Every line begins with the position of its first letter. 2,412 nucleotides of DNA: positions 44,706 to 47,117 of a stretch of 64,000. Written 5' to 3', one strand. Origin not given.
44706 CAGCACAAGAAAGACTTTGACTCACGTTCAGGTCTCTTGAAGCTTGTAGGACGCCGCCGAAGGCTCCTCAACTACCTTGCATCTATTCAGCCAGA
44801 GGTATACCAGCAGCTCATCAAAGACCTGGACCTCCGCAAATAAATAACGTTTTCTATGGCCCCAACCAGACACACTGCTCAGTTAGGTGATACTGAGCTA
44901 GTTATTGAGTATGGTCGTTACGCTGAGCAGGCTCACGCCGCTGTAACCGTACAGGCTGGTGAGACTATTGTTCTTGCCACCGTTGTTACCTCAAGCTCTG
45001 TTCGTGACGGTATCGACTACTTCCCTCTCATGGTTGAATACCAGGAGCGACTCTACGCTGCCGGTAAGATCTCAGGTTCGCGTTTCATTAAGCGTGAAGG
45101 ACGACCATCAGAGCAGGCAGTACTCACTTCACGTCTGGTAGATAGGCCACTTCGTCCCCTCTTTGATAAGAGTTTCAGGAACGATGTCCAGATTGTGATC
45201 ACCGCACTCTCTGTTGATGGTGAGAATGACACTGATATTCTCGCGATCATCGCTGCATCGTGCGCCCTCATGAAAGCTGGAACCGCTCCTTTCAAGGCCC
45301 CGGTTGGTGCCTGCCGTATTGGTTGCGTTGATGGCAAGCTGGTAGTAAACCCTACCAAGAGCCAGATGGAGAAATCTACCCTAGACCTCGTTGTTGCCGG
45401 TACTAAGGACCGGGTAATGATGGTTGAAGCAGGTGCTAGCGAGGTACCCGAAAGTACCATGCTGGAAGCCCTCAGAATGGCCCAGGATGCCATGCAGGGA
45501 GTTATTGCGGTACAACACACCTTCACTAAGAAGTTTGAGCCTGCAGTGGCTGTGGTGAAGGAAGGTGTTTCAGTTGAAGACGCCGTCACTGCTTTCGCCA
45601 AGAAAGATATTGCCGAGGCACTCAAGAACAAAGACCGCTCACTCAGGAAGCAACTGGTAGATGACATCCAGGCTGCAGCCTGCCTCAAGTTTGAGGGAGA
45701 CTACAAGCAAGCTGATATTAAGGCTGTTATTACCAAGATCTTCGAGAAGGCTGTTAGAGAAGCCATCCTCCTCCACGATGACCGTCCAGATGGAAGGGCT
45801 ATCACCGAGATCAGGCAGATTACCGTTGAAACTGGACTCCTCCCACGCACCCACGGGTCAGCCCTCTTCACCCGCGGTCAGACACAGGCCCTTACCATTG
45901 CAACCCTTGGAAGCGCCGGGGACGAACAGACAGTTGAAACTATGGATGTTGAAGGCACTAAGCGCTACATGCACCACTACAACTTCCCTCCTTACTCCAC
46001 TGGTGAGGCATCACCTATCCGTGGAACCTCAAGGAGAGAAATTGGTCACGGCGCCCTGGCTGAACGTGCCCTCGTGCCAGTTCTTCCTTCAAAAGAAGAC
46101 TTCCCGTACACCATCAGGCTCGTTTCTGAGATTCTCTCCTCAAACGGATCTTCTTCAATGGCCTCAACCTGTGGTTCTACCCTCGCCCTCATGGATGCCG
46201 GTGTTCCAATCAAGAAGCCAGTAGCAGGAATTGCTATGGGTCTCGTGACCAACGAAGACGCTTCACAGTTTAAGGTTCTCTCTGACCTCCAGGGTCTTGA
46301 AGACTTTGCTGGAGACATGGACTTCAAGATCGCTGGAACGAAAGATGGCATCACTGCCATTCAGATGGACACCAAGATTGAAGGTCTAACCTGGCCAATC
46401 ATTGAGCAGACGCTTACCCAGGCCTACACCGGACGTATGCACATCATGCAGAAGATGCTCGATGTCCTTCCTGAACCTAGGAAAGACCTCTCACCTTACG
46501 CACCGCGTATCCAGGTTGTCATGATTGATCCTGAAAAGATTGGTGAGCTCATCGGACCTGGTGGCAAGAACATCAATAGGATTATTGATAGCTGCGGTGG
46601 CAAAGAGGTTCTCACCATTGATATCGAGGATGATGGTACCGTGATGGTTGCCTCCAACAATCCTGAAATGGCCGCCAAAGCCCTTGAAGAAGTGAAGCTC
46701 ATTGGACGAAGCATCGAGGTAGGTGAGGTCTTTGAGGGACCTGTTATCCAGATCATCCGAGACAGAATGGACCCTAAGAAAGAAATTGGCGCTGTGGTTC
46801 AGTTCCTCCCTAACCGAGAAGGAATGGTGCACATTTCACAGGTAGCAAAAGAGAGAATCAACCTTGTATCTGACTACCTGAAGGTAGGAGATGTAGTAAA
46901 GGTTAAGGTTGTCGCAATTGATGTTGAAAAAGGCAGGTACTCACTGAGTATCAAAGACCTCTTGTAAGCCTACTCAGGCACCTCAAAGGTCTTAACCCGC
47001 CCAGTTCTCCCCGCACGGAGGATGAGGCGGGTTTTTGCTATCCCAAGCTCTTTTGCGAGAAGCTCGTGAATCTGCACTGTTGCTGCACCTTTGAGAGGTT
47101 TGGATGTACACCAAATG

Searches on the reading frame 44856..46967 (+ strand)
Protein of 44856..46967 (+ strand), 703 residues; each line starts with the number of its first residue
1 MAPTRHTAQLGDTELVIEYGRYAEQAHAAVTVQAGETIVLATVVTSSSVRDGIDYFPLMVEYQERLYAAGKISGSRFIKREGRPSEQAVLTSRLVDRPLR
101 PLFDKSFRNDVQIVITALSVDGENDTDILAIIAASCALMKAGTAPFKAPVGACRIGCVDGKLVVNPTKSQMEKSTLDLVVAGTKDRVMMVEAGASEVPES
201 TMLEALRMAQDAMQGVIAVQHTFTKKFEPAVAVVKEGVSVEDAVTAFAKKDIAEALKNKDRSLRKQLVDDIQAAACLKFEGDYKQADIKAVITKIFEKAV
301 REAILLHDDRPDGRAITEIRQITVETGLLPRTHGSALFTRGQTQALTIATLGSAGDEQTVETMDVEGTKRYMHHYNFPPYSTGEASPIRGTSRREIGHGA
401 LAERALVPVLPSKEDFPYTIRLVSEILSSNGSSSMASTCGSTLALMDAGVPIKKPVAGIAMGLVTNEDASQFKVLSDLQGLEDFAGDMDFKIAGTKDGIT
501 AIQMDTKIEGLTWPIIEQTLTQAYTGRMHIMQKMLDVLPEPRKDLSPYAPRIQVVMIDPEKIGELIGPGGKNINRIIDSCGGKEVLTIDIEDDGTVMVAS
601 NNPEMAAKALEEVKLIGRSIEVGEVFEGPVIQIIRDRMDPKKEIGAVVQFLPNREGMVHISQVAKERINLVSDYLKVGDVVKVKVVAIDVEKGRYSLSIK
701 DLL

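Call 50: list_cluster_members(proteins=[P0001, P0121, window:44856-46967:+, window:42044-42613:+, P0267, P0123])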
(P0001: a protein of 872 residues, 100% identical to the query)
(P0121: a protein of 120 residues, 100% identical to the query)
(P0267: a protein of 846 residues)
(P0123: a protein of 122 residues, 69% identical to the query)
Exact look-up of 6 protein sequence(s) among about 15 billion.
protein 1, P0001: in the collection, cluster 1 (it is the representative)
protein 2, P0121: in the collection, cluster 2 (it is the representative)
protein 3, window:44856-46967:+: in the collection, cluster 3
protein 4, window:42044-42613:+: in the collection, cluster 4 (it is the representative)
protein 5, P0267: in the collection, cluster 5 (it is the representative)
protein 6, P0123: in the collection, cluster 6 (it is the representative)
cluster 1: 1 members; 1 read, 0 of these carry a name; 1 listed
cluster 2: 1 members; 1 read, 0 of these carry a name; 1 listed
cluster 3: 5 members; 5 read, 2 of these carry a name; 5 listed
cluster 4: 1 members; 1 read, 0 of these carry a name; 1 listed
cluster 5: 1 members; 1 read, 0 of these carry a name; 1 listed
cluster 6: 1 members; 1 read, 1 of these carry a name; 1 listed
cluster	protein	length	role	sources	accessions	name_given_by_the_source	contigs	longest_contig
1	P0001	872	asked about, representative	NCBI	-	-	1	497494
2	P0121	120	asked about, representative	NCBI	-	-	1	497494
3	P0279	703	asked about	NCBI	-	-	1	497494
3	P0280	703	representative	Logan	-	-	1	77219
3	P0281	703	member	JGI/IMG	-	polyribonucleotide nucleotidyltransferase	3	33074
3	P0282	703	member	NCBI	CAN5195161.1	polyribonucleotide nucleotidyltransferase [soil metagenome]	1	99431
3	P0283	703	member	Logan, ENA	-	-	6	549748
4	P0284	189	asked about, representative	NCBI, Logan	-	-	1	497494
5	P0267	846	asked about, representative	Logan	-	-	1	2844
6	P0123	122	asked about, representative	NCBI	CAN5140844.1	hypothetical protein BH11PAT4_BH11PAT4_2220 [soil metagenome]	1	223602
